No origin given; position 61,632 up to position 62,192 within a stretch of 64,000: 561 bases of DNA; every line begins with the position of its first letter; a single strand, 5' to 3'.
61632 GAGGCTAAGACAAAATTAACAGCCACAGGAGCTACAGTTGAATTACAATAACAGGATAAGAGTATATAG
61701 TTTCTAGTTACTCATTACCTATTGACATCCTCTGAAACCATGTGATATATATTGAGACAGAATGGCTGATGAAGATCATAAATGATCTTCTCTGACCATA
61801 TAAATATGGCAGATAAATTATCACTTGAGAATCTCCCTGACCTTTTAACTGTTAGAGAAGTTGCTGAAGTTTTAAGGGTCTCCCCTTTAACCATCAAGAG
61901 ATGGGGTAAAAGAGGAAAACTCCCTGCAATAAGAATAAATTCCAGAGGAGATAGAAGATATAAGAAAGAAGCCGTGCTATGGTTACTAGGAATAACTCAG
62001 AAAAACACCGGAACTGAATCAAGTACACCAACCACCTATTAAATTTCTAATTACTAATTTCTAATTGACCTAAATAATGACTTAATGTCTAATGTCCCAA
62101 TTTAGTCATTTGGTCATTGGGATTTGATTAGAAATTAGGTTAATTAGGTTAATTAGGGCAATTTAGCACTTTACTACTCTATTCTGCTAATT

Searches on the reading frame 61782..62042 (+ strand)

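Call 83: search_protein_families(library=pfam, proteins=[window:61782-62042:+], max_evalue=0.01)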
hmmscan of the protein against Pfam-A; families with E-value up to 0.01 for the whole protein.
window:61782-62042:+ (86 aa): 3 families
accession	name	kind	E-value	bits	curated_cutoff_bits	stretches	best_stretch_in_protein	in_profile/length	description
PF12728.13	HTH_17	-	2.6e-10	40.8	27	1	21-65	1-43/51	Helix-turn-helix domain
PF13411.12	MerR_1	-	8.9e-10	39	21.6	1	23-71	2-49/69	MerR HTH family regulatory protein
PF00376.29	MerR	-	8e-07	29.2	28.2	1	23-60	1-38/38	MerR family regulatory protein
